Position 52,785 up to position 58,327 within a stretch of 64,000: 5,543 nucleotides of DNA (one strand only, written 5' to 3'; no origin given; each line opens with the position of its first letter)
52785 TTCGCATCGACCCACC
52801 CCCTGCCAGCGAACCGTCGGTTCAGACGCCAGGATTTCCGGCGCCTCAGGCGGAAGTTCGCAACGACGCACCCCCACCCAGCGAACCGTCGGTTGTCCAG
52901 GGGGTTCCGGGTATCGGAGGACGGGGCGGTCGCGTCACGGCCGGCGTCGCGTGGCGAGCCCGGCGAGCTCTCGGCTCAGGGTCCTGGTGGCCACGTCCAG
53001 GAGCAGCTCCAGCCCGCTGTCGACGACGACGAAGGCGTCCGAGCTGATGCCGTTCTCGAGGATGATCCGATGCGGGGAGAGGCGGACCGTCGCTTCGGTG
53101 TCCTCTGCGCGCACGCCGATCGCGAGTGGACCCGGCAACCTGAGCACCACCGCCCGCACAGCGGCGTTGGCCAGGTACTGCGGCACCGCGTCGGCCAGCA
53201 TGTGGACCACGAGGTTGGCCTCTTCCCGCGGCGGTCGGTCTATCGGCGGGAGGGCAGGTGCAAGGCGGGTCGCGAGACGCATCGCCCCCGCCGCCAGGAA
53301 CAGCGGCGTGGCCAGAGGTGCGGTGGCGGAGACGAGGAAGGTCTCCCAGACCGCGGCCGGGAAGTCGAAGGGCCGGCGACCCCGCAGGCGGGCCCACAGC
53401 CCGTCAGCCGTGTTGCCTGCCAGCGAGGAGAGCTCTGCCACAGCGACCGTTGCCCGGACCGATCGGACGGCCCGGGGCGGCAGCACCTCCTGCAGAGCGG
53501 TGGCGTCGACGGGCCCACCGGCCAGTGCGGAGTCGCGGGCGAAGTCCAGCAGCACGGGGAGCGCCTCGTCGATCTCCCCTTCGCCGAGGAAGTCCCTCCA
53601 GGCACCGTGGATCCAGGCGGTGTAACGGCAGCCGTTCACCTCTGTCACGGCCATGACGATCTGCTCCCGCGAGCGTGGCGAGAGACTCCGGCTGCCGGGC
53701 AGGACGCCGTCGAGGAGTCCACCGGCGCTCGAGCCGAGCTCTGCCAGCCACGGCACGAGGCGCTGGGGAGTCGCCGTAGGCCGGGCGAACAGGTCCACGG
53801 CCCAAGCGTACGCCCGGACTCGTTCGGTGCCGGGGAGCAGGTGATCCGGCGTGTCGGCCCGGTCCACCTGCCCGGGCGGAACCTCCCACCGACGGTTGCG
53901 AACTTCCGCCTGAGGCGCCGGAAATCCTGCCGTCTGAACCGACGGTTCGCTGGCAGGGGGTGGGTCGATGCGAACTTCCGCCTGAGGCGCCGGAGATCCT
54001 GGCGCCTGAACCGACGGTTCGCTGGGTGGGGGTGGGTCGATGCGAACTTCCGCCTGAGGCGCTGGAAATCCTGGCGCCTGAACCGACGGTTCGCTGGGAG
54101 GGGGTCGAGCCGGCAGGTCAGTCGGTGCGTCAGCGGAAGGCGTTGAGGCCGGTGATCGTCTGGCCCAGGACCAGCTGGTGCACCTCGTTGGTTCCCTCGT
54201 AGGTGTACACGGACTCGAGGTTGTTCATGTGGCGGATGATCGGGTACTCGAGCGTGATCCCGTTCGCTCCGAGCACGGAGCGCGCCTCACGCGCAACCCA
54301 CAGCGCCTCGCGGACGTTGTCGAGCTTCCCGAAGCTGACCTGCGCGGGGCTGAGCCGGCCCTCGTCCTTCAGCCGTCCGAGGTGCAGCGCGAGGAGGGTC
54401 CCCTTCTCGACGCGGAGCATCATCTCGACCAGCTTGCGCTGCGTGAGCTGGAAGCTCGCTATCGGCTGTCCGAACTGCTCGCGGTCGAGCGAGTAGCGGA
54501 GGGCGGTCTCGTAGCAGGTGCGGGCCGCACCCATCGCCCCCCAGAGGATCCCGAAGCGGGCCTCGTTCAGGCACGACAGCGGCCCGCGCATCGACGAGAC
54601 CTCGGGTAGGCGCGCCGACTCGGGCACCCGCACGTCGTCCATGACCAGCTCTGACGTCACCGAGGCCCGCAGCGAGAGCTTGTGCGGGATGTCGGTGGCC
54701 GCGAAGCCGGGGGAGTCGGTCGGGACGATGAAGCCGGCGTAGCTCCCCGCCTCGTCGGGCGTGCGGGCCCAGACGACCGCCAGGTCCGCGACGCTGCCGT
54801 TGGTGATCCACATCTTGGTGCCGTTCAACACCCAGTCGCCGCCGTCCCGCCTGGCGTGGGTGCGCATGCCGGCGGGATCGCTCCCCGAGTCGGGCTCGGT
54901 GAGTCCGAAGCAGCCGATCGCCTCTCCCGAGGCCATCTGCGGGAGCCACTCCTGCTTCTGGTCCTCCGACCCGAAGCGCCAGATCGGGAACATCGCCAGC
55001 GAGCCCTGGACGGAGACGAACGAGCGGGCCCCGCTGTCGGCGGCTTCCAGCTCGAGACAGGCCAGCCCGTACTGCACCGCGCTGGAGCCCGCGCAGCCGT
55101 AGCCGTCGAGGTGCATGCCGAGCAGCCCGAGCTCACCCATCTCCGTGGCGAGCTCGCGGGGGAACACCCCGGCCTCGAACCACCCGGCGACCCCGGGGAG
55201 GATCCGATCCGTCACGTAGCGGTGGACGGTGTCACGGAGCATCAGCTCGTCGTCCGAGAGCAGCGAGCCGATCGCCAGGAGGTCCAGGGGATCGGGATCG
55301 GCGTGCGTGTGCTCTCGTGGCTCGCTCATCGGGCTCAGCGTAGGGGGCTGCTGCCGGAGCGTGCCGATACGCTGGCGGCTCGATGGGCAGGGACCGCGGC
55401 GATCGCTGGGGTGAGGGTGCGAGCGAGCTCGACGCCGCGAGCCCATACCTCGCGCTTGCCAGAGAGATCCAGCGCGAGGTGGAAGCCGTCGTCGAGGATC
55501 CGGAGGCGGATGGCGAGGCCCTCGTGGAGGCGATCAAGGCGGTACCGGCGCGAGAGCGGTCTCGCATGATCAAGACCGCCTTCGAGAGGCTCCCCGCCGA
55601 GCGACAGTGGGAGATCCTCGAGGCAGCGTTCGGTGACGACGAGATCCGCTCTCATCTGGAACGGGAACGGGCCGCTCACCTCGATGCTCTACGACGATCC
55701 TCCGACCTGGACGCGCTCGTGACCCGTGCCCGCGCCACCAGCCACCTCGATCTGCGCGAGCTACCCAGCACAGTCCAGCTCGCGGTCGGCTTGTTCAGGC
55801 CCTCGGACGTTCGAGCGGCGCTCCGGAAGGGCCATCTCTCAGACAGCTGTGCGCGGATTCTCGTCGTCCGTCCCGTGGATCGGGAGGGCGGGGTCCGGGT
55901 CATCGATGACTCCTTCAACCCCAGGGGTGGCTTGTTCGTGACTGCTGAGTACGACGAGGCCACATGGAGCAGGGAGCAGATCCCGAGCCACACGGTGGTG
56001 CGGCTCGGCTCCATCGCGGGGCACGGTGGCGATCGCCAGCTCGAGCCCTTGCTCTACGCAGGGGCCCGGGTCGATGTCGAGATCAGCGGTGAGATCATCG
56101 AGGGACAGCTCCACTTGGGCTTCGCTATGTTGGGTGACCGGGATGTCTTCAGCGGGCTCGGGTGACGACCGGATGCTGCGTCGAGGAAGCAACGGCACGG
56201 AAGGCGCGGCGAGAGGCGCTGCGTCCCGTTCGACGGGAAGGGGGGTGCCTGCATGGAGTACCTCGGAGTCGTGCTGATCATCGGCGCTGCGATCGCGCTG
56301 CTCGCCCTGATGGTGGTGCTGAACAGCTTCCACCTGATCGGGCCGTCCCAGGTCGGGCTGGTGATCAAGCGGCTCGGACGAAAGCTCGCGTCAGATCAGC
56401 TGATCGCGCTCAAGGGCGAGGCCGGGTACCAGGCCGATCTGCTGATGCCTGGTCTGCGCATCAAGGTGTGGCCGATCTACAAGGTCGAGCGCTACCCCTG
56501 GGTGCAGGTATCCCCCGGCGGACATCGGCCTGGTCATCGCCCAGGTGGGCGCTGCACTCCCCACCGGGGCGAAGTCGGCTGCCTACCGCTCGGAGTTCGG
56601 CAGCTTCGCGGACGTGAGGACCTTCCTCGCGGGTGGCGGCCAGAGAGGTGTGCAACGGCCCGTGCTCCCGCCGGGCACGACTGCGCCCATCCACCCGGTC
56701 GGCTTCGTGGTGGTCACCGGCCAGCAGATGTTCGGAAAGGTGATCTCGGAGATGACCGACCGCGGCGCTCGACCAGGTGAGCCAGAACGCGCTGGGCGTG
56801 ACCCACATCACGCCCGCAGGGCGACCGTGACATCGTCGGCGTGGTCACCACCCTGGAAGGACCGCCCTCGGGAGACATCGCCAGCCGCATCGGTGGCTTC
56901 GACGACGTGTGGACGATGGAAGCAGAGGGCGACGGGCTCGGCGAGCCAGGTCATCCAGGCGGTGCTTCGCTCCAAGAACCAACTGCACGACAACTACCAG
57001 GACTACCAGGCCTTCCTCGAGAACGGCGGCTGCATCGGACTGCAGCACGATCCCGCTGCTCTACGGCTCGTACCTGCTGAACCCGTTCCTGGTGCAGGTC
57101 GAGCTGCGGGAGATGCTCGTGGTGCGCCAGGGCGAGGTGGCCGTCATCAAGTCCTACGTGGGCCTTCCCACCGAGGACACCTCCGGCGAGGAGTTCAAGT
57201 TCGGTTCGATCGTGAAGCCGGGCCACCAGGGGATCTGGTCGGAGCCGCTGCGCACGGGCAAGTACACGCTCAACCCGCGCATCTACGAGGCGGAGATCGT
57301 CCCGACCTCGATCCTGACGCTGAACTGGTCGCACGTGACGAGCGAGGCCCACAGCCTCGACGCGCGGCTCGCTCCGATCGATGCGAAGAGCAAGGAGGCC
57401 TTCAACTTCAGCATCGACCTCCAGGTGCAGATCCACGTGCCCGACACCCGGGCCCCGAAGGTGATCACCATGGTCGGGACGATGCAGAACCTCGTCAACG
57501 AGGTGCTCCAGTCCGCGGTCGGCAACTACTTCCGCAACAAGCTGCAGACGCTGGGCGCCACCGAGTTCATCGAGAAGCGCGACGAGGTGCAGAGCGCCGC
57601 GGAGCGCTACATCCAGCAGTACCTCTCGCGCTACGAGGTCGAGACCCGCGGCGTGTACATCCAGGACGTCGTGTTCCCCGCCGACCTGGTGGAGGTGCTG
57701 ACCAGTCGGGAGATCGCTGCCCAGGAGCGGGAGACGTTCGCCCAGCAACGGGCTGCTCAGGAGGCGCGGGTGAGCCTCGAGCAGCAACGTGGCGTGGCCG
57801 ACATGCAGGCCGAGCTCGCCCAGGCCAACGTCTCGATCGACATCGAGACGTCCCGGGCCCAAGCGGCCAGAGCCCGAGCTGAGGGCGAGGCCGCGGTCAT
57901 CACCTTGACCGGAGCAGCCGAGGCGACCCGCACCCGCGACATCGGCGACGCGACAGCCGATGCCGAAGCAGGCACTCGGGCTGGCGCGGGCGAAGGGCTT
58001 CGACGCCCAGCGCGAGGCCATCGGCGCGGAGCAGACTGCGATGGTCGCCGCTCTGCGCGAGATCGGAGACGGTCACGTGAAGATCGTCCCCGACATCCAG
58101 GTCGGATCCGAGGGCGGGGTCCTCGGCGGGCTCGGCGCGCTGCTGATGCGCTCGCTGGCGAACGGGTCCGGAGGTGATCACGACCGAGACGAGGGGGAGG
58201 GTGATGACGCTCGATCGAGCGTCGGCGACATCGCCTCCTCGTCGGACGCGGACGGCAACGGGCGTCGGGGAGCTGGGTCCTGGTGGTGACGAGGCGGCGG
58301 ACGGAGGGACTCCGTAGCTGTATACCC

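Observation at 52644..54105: Single gene bracketed by inverted arrays of a 72-bp hairpin-rich tandem repeat (1.46-kb imperfect palindrome)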

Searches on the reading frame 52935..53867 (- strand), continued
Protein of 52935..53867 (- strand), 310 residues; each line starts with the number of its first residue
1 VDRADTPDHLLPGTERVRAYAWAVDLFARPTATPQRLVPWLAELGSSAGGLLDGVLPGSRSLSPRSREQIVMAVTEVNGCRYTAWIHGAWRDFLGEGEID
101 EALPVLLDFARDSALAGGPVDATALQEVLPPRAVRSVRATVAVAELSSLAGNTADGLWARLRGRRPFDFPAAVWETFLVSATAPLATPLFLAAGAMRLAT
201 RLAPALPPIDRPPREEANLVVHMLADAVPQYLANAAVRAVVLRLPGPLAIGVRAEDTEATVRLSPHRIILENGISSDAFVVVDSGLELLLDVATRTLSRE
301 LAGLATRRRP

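Call 69: predict_structure(alignment_id=A3)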
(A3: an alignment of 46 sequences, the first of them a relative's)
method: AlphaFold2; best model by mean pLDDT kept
length: 310 residues; sequences in the alignment: 46
mean_pLDDT: 89.5   pTM: 0.81
mean pLDDT of the five models: 89.5, 88.4, 88.0, 88.0, 87.8
residues with pLDDT >= 90: 241; 70-90: 24; 50-70: 41; < 50: 4
segments of 3 or more residues with pLDDT < 50: 20-22
pLDDT, mean of each block of 10 residues (from residue 1): 63 55 67 97 97 85 93 97 97 89 97 98 97 97 98 96 95 96 95 96 97 96 94 93 95 95 98 97 76 66 66
secondary structure, 60 per line:
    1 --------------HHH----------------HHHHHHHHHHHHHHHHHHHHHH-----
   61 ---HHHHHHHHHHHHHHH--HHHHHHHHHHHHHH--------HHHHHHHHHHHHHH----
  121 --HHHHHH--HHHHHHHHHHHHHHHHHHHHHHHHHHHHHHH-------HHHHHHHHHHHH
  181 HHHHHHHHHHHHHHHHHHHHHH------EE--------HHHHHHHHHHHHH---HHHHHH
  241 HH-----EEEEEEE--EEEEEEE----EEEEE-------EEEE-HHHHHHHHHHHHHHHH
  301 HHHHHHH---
elements in order: H34-55 H64-78 H81-94 H103-116 H123-128 H131-161 H169-202 H219-231 H235-242 E248-254 E257-263 E268-272 E280-283 H285-307

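Call 71: fold_search(model_id=the predicted structure, library=pdb)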
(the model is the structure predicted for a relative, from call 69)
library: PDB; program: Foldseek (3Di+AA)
matches with E <= 10: 456; with E <= 0.001: 0
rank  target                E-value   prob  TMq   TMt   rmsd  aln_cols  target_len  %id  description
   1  8rsq                  8.5e-02  0.13  0.15  0.12  18.5       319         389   12  Crystal structure of marine actinobacteria clade rhodopsin (MAR) - human GTPase Arf1 (L8K,Q71L) chimera; Ground state (released 2025-04-02)
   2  8r5s_D                9.9e-02  0.14  0.12  0.15  17.2       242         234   14  t113 - De-novo designed soluble homotetramer (released 2024-11-27)
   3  6t66_A                1.8e-01  0.20  0.17  0.12  23.1       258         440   11  Crystal structure of the Vibrio cholerae replicative helicase (DnaB) with GDP-AlF4 (released 2021-04-28)
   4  8r5s_E                2.4e-01  0.13  0.15  0.19  17.7       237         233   14  t113 - De-novo designed soluble homotetramer (released 2024-11-27)
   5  5oge_B                2.4e-01  0.08  0.12  0.13  18.5       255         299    7  Crystal structure of a nucleotide sugar transporter (released 2017-11-22)
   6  5oge_G                2.5e-01  0.09  0.13  0.13  18.8       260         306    8  Crystal structure of a nucleotide sugar transporter (released 2017-11-22)
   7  6t66_F                2.8e-01  0.15  0.16  0.12  18.8       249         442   12  Crystal structure of the Vibrio cholerae replicative helicase (DnaB) with GDP-AlF4 (released 2021-04-28)
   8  6t66_B                3.0e-01  0.15  0.16  0.12  18.0       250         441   11  Crystal structure of the Vibrio cholerae replicative helicase (DnaB) with GDP-AlF4 (released 2021-04-28)
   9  5oge_C                3.6e-01  0.09  0.14  0.14  18.5       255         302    8  Crystal structure of a nucleotide sugar transporter (released 2017-11-22)
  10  5oge_D                3.6e-01  0.09  0.14  0.14  18.6       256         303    8  Crystal structure of a nucleotide sugar transporter (released 2017-11-22)
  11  6h6o_A                5.0e-01  0.69  0.17  0.39   7.0        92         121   14  UbiJ-SCP2 Ubiquinone synthesis protein (released 2019-02-13)
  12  5m4y_C                5.2e-01  0.10  0.13  0.20  18.9       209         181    9  Crystal structure of the Sec3/Sso2 complex at 2.20 angstrom resolution (released 2017-02-08)
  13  6h6n_A                5.5e-01  0.38  0.15  0.30   9.0       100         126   11  UbiJ-SCP2 Ubiquinone synthesis protein (released 2019-02-13)
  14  5oge_A                5.5e-01  0.05  0.13  0.14  18.7       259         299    8  Crystal structure of a nucleotide sugar transporter (released 2017-11-22)
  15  5oge_F                5.5e-01  0.05  0.13  0.13  18.9       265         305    8  Crystal structure of a nucleotide sugar transporter (released 2017-11-22)
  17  2gmy_C                7.2e-01  0.51  0.24  0.45   7.9       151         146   16  Crystal Structure of a Protein of Unknown Function ATU0492 from Agrobacterium tumefaciens, Putative Antioxidant Defenc (released 2006-05-09)
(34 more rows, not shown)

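Call 74: find_encoding_contigs(protein=P0004, flank=3000, max_places=3)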
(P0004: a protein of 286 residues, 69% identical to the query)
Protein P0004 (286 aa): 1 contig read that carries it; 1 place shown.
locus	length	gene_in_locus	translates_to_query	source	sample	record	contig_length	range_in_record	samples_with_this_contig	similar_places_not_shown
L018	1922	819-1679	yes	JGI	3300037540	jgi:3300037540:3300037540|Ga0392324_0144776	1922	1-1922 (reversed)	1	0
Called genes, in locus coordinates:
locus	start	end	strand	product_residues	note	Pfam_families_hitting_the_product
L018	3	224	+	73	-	?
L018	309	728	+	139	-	PF13474:SnoaL_3, PF12680:SnoaL_2 (weak)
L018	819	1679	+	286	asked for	-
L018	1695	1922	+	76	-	?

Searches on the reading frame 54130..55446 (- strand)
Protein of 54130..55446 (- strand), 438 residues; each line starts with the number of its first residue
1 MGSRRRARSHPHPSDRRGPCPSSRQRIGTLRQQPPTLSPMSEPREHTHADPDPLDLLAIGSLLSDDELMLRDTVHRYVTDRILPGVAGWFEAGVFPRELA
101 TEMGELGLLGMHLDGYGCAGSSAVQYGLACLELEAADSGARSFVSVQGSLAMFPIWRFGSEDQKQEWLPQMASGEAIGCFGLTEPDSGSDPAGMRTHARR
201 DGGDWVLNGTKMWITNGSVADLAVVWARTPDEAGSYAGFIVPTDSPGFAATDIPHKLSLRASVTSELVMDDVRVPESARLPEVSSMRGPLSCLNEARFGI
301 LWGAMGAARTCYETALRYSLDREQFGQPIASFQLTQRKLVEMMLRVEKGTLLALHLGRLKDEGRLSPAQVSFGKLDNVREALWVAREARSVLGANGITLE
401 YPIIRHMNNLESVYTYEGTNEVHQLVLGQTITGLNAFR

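Call 7: search_protein_families(library=pfam, proteins=[window:54130-55446:-])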
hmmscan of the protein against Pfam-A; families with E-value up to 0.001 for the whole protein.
window:54130-55446:- (438 aa): 4 families
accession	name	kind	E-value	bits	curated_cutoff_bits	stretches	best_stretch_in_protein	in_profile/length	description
PF02771.21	Acyl-CoA_dh_N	-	1.3e-32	112.9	22.9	1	64-175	1-113/113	Acyl-CoA dehydrogenase, N-terminal domain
PF00441.29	Acyl-CoA_dh_1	-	1e-31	110.6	22.4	1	290-429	8-147/150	Acyl-CoA dehydrogenase, C-terminal domain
PF02770.24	Acyl-CoA_dh_M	-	9.7e-27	93.4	33.3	1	179-272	1-97/97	Acyl-CoA dehydrogenase, middle domain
PF08028.16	Acyl-CoA_dh_2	-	5.5e-05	23.9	22.7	1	304-420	7-133/134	Acyl-CoA dehydrogenase, C-terminal domain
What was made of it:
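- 54130..55446 (-): Acyl-CoA dehydrogenase, the upstream gene of the operon. Its likely true start is near 55332. Pfam Acyl-CoA_dh_N/M/1, call 7.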

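Call 11: search_protein_families(library=ncbifam, proteins=[window:54130-55446:-], max_evalue=0.1)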
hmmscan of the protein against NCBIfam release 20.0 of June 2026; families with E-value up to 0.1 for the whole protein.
window:54130-55446:- (438 aa): 22 families
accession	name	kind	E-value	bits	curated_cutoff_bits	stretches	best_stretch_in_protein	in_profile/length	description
NF052270.1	Staph_DH_FadE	equivalog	1.3e-75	254.6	600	1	53-437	11-399/400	acyl-CoA dehydrogenase FadE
NF042972.1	AcrlCoAredClosAcrC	equivalog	3.9e-69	233.2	640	1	63-431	5-376/378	acryloyl-CoA reductase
NF045552.1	GlutCoADH_Des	equivalog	1.3e-60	205.6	470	1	63-428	5-376/387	glutaryl-CoA dehydrogenase Acd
NF058590.1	AcCoDHFadEBacil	equivalog_domain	4.8e-56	190.5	600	1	63-345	21-305/586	acyl-CoA dehydrogenase FadE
NF043006.1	CyhCrbnylCoADH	equivalog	2.6e-49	168.2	650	1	66-432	7-376/380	cyclohexane-1-carbonyl-CoA dehydrogenase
NF053553.1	prodigi_MBC_PigA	equivalog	1.1e-48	166.3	500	1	64-428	6-376/381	prodigiosin MBC biosynthesis dehydrogenase PigA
NF045652.1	ProlPCPDhRedW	equivalog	8.9e-48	163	650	1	101-422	38-364/376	L-prolyl-[peptidyl-carrier protein] dehydrogenase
NF042439.1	SulpropCoADesulf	equivalog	7.4e-45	153.3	600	1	80-431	10-370/379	3-sulfinopropanoyl-CoA desulfinase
TIGR03207.1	cyc_hxne_CoA_dh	equivalog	1.7e-38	132.4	575.35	1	63-374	1-315/372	cyclohexanecarboxyl-CoA dehydrogenase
NF008997.0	PRK12341.1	equivalog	3.5e-35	121.8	537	1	86-431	29-376/382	acyl-CoA dehydrogenase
NF002885.1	PRK03354.1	equivalog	8e-34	117.3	540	1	95-431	38-373/378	crotonobetainyl-CoA dehydrogenase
TIGR03203.1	pimD_small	equivalog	5.4e-19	68.5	652.7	1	95-424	38-369/378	pimeloyl-CoA dehydrogenase small subunit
TIGR03204.1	pimC_large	equivalog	8.7e-19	67.7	623.85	1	115-277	62-223/395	pimeloyl-CoA dehydrogenase large subunit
NF007000.1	PRK09463.1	subfamily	2.6e-15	55.8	600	1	102-198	81-179/726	acyl-CoA dehydrogenase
NF009586.0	PRK13026.1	subfamily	3.4e-13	48.8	608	1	156-196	172-212/777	acyl-CoA dehydrogenase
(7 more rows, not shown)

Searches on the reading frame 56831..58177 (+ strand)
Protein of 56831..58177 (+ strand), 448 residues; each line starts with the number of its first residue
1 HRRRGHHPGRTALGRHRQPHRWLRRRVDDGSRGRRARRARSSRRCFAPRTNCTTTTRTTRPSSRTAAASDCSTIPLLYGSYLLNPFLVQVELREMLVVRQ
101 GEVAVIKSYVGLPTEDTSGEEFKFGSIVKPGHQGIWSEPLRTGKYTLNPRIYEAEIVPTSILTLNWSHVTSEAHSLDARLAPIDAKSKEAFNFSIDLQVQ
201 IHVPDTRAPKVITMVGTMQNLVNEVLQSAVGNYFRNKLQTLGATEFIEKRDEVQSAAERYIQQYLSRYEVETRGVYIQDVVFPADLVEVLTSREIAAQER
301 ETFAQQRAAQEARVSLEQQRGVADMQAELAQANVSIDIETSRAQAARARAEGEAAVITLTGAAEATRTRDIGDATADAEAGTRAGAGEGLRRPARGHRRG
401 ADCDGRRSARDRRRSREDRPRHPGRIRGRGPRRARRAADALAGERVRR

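Call 81: search_protein_families(library=pfam, proteins=[window:56831-58177:+], max_evalue=0.00001)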
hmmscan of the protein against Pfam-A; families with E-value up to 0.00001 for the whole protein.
window:56831-58177:+ (448 aa): 1 family
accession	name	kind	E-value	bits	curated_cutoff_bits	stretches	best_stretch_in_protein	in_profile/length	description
PF01145.31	Band_7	-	4.9e-20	72.7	23.6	1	97-311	2-175/176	SPFH domain / Band 7 family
